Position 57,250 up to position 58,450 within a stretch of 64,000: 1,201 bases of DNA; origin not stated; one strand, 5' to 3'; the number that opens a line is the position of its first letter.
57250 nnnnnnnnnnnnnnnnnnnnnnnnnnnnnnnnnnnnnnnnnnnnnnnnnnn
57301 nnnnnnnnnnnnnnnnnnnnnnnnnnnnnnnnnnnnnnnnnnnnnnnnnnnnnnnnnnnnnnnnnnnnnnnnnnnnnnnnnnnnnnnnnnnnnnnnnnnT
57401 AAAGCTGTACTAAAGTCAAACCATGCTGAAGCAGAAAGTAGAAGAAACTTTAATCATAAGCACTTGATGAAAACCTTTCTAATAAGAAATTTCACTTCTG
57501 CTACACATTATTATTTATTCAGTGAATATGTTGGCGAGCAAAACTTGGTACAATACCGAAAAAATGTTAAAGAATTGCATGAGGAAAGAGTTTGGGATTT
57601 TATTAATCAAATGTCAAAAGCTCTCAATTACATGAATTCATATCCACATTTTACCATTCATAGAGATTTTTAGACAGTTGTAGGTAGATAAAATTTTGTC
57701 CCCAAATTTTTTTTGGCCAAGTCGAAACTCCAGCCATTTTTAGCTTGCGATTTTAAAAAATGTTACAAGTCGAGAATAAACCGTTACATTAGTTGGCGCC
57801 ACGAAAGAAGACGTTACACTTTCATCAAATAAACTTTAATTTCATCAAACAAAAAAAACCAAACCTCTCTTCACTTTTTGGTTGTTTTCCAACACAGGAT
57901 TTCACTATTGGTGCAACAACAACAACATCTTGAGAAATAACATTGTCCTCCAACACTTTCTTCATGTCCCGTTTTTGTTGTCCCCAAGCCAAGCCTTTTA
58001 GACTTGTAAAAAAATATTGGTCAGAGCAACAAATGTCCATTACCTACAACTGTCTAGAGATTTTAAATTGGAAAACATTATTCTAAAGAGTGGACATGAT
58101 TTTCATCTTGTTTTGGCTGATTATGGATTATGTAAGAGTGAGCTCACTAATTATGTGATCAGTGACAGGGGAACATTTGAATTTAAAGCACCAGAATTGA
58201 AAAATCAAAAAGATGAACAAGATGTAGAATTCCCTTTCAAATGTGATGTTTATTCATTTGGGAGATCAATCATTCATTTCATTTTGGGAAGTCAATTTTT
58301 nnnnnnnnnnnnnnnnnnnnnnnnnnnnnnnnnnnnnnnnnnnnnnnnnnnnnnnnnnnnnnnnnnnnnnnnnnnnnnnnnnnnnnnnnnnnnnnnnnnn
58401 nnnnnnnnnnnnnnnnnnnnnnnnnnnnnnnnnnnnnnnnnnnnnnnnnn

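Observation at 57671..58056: hAT-like MITE with 8-bp target-site duplication inserted into the catalytic-loop codons of a kinase paralog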

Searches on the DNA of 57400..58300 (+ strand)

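Call 47: search_rna_families(source=window, start=57400, end=58300, threshold=evalue, max_evalue=1)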
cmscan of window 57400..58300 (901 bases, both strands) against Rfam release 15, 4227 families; matches with E-value up to 1: 0.
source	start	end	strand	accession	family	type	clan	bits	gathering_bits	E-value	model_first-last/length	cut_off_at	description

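Call 63: search_dna_similar(query=window:57671-58056:+, collection=ecoli_genomes, mode=distant, max_evalue=0.001)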
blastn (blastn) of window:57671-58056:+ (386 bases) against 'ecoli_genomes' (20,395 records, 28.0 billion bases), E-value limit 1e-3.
No match.

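Call 64: search_dna_similar(query=window:57671-58056:+, collection=plasmids, mode=distant, max_evalue=0.001)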
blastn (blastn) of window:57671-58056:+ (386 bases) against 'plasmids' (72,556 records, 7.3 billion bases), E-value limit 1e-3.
No match.

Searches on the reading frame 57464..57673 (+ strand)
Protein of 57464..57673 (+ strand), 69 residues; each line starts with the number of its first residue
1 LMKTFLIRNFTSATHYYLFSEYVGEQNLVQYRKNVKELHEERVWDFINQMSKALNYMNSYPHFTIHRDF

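Call 30: list_cluster_members(proteins=[window:57467-57670:+, window:57464-57673:+, window:58017-58664:+, window:58068-58664:+, window:57825-58040:-, window:57943-58086:+, window:57793-57933:+, window:57713-57832:+, window:57882-58001:+, window:56429-57214:+])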
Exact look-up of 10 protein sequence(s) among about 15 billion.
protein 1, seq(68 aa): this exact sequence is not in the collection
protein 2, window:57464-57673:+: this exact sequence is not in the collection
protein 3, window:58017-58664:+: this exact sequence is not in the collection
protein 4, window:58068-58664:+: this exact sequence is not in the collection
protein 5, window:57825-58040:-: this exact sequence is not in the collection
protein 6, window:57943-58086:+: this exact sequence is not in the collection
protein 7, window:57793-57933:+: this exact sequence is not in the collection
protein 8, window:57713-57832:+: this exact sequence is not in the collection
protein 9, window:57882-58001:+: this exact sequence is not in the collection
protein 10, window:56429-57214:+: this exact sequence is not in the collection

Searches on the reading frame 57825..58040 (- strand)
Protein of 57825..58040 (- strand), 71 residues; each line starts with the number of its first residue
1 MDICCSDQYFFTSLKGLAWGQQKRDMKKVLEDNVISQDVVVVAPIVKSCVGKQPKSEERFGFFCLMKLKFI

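Call 22: find_homologous_proteins(query=window:57828-58040:-, max_evalue=0.001)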
Query seq(71 aa): no candidate shares three 5-residue words with the query. No homologue found.

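Call 37: search_protein_families(library=pfam, proteins=[window:57825-58040:-], max_evalue=10)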
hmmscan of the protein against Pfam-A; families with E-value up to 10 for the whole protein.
window:57825-58040:- (71 aa): 0 families

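Call 49: search_protein_representatives(protein=window:57828-58040:-)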
Query: 71 residues. Proteins with E-value up to 0.001 (for the whole library): 0; up to 1e-10: 0; up to 1e-30: 0. The best 0 are listed.
